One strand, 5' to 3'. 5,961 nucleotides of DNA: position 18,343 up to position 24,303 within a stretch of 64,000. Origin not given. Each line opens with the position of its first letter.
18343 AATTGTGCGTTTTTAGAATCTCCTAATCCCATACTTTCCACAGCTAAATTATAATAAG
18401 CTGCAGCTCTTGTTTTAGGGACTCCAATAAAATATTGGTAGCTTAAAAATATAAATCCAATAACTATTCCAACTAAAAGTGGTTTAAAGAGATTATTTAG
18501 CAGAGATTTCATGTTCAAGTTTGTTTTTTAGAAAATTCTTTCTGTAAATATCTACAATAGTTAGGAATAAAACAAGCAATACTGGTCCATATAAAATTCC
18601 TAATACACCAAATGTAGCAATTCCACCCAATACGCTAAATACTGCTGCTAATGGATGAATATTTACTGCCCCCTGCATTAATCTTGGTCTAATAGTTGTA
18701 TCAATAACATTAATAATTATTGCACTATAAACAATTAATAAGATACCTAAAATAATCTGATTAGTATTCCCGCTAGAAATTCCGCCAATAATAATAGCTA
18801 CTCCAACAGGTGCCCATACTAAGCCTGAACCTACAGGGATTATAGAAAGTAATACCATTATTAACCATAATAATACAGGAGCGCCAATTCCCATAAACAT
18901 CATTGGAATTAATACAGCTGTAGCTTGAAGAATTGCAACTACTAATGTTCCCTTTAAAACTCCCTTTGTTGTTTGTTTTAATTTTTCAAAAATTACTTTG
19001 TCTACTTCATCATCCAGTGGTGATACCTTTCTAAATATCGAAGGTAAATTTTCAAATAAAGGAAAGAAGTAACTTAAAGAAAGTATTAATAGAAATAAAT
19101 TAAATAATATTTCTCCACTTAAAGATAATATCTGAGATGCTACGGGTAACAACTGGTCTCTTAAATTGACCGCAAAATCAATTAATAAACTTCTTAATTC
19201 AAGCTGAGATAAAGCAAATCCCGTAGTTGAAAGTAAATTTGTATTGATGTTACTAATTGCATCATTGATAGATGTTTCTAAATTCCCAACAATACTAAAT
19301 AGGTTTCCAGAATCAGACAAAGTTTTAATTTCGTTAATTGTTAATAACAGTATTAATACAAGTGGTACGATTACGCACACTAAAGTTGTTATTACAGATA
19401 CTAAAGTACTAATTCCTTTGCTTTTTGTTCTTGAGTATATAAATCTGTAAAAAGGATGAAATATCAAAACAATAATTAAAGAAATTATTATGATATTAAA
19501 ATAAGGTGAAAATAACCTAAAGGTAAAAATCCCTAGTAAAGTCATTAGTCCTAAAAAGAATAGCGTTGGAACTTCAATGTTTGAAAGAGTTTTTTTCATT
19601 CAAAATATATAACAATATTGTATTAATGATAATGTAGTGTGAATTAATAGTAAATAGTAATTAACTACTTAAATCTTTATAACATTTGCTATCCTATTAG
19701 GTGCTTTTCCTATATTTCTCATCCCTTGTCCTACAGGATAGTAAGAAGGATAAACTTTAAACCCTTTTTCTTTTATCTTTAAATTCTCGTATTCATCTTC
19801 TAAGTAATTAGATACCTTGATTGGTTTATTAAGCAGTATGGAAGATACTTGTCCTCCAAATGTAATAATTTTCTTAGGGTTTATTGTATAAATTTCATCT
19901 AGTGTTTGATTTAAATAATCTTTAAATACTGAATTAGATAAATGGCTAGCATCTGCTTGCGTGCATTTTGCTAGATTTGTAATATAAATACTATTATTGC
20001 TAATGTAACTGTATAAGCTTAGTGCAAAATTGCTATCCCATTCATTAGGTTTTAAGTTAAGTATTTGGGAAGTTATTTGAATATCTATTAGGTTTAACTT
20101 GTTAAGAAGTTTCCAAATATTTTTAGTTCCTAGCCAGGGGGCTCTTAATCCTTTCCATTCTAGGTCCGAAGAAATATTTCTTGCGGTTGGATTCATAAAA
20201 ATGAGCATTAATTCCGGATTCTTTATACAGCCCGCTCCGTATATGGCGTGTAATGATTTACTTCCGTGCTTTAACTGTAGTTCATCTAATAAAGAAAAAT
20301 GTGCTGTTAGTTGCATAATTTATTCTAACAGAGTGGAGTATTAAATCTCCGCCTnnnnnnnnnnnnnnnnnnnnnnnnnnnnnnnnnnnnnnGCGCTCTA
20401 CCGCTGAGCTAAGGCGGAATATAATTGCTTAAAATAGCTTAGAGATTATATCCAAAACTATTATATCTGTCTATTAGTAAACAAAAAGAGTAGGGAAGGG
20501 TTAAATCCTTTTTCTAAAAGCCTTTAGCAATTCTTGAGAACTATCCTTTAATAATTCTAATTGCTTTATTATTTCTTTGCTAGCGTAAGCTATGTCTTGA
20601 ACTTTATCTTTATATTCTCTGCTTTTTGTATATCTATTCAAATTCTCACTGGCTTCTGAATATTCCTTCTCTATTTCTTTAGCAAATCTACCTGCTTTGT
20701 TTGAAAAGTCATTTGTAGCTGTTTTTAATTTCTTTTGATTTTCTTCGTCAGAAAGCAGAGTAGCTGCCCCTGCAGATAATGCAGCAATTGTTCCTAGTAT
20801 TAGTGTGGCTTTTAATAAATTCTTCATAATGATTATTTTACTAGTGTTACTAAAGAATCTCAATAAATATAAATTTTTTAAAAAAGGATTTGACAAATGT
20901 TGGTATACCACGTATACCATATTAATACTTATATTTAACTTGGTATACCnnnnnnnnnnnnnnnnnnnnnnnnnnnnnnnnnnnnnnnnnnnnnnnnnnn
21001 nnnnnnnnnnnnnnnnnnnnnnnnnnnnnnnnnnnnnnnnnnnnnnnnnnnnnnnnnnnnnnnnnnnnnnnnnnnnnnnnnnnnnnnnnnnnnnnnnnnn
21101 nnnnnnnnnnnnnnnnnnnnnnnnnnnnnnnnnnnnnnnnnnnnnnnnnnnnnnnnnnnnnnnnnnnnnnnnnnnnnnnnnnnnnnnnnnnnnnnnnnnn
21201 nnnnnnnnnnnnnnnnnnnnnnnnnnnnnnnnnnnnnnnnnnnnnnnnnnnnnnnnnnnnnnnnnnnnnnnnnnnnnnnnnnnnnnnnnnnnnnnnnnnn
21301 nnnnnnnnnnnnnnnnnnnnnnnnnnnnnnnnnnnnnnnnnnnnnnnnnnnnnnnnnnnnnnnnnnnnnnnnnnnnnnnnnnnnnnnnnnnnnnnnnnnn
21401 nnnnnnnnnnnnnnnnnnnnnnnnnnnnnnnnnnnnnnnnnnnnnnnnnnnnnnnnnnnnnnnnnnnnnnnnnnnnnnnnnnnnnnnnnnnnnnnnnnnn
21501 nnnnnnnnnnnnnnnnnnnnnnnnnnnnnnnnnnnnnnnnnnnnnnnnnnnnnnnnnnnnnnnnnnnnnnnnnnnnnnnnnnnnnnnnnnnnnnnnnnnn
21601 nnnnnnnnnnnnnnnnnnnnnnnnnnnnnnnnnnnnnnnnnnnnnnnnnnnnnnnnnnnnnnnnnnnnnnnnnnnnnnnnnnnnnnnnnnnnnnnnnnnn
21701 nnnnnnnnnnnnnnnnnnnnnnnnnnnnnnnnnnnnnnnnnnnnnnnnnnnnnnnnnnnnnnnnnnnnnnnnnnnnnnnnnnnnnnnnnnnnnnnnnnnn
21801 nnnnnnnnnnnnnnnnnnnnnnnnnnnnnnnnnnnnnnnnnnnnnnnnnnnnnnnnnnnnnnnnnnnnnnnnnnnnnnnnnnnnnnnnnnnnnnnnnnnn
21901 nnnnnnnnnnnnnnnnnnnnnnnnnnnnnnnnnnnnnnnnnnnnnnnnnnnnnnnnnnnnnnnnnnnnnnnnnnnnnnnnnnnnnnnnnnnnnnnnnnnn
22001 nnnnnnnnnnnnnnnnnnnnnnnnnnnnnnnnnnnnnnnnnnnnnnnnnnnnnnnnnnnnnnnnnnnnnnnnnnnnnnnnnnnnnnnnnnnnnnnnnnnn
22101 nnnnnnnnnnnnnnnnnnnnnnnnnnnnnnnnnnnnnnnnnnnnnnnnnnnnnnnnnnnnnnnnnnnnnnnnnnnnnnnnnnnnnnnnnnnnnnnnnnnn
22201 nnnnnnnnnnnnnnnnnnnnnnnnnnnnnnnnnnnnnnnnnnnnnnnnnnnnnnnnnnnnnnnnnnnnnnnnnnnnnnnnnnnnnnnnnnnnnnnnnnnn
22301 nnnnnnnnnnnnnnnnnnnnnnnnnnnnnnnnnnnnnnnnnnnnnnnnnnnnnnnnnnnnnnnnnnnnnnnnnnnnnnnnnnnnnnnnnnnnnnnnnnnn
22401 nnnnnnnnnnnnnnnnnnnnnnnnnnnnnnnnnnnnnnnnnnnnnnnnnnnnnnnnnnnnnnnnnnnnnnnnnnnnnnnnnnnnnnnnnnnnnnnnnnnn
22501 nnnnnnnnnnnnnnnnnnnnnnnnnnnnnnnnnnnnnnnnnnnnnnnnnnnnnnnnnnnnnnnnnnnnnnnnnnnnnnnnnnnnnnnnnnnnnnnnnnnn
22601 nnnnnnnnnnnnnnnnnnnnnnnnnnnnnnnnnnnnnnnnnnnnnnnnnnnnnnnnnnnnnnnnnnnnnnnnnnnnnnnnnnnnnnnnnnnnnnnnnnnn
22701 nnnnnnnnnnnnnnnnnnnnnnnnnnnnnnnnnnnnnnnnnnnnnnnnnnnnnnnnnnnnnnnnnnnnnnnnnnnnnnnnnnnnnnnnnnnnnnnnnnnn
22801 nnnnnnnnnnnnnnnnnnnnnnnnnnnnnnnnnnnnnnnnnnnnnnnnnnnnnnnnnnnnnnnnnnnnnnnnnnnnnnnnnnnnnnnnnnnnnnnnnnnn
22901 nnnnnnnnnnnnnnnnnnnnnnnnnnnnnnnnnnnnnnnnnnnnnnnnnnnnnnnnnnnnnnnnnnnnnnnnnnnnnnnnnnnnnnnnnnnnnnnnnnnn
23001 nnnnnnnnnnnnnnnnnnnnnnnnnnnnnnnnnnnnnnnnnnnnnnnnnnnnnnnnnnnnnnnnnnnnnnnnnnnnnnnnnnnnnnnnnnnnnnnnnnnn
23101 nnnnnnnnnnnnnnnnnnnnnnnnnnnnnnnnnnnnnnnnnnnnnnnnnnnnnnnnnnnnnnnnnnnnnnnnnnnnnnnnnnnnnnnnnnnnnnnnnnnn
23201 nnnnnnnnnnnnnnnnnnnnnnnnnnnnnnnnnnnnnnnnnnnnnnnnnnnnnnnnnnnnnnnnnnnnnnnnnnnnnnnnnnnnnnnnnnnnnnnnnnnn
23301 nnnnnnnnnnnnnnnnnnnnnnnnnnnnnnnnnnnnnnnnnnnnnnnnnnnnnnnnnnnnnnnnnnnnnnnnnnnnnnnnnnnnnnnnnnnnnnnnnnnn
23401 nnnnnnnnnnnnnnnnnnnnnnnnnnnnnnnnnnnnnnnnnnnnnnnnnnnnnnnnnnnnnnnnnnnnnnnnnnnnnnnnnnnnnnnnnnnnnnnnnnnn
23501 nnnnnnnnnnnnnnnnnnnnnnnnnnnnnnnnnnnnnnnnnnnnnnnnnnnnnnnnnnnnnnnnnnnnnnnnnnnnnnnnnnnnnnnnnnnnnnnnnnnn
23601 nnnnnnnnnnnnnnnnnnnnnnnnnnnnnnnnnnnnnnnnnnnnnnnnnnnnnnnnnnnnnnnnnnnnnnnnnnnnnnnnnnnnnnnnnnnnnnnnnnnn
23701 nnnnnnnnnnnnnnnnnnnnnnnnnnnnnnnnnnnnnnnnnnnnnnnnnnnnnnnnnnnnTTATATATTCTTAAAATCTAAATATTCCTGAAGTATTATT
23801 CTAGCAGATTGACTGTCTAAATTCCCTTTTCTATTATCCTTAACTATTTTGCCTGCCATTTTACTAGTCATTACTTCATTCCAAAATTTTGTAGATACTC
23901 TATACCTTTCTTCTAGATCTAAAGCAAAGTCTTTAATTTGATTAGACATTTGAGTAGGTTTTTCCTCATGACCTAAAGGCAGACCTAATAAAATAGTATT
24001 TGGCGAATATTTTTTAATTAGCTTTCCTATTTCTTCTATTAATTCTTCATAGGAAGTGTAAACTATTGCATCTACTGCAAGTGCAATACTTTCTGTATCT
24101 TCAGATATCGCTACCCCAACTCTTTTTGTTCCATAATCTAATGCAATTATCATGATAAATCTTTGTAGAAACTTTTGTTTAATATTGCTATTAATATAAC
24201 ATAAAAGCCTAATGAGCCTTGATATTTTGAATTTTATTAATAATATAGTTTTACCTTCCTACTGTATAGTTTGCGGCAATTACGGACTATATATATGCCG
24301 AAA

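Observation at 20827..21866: Candidate novel LexA box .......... duplicated at the lexA promoter and start codon, shared with a divergent secreted-protein gene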

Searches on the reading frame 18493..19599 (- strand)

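Call 23: search_protein_families(library=pfam, proteins=[window:18493-19599:-], max_evalue=0.0001)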
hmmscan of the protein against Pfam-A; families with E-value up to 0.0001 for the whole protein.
window:18493-19599:- (368 aa): 1 family
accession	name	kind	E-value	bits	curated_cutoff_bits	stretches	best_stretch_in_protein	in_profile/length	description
PF01594.21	AI-2E_transport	-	2.4e-32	112.9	34.3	1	16-352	7-326/327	AI-2E family transporter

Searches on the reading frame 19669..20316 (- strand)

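Call 9: search_protein_families(library=pfam, proteins=[window:19669-20316:-], max_evalue=0.01)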
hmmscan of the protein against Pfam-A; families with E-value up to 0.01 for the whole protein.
window:19669-20316:- (215 aa): 1 family
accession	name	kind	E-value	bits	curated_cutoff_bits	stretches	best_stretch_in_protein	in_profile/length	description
PF03167.25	UDG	-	3.3e-05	24.4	24.3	1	31-203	6-127/141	Uracil DNA glycosylase superfamily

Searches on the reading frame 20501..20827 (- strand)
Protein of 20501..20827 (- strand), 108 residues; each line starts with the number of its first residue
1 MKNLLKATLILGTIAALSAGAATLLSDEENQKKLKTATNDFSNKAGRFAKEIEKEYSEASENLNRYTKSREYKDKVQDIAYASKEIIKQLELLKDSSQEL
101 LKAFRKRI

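Call 9: search_protein_families(library=pfam, proteins=[window:20501-20827:-], max_evalue=0.01)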
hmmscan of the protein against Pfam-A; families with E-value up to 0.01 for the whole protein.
window:20501-20827:- (108 aa): 0 families

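Call 47: search_protein_families(library=pfam, proteins=[window:20501-20827:-], max_evalue=1)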
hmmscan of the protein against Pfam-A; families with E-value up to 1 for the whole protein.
window:20501-20827:- (108 aa): 9 families
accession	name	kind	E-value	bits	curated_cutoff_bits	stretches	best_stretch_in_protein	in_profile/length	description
PF10112.14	Halogen_Hydrol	-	0.025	15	29.8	1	6-91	23-111/191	5-bromo-4-chloroindolyl phosphate hydrolysis protein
PF25071.1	DUF7795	-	0.034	14.6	27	1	42-102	60-120/123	Domain of unknown function (DUF7795)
PF12732.12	YtxH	-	0.04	14.8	37.5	1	15-76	7-70/71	YtxH-like protein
PF19387.4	DUF5962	-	0.052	14.3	25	1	60-97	23-61/99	Family of unknown function (DUF5962)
PF11285.13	DUF3086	-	0.065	12.8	24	1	27-97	8-76/277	Protein of unknown function (DUF3086)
PF18142.6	SLATT_fungal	-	0.13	12.8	26.5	1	7-76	47-115/121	SMODS and SLOG-associating 2TM effector domain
PF16113.10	ECH_2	-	0.13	12.2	27.2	1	14-102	160-251/335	Enoyl-CoA hydratase/isomerase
PF02403.27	Seryl_tRNA_N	-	0.38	11.5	28.2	1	22-91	29-98/108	Seryl-tRNA synthetase N-terminal domain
PF15136.11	UPF0449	-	0.58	11.1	27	0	54-102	46-94/98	Uncharacterised protein family UPF0449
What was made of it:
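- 20501..20827 (-): Divergent 108-aa gene: N-terminal membrane anchor or signal segment plus coiled-coil, with only sub-threshold YtxH-like similarity. Its link to LexA is not established. Pfam has only sub-threshold hits (call 47).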

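Call 75: search_protein_families(library=ncbifam, proteins=[window:20501-20827:-], max_evalue=0.1)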
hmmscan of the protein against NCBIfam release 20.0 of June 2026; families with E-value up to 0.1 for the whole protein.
window:20501-20827:- (108 aa): 7 families
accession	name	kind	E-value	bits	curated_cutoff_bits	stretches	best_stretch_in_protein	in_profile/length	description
NF040480.1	CGLAU_01105_fam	hypoth_equivalog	0.00028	21.1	45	1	51-90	47-86/179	CGLAU_01105 family protein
TIGR00194.1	uvrC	equivalog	0.0087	14.8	285.45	1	25-85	172-231/574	excinuclease ABC subunit UvrC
TIGR04541.1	thiaminase_BcmE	equivalog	0.016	14.2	175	1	13-63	9-59/381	thiamine pyridinylase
TIGR00665.1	DnaB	equivalog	0.016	14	385.25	1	20-99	96-174/435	replicative DNA helicase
NF001824.0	PRK00558.1-5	equivalog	0.024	13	451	1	10-82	172-243/652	excinuclease ABC subunit UvrC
NF040750.1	tetrathio_HK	equivalog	0.072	11.6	750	1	11-98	353-437/555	tetrathionate respiration histidine kinase TtrS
NF011438.0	PRK14867.1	equivalog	0.093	11.2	1143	0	28-108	353-426/659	DNA topoisomerase VI subunit B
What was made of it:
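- On YneA/SulA-type SOS cell-division inhibitor (for the divergent 108-aa gene): There is no LysM and no family above threshold (calls 47, 75).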

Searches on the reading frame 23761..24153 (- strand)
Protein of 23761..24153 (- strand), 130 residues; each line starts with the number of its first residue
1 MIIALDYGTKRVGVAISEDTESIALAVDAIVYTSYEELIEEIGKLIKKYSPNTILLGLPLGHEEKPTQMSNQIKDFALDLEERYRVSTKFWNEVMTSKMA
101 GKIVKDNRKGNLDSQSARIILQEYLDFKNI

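Call 23: search_protein_families(library=pfam, proteins=[window:23761-24153:-], max_evalue=0.0001)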
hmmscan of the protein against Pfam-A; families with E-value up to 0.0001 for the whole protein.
window:23761-24153:- (130 aa): 1 family
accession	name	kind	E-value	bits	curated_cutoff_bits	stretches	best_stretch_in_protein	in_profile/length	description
PF03652.20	RuvX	-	1.4e-30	106.8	29.2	1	2-126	3-133/134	Holliday junction resolvase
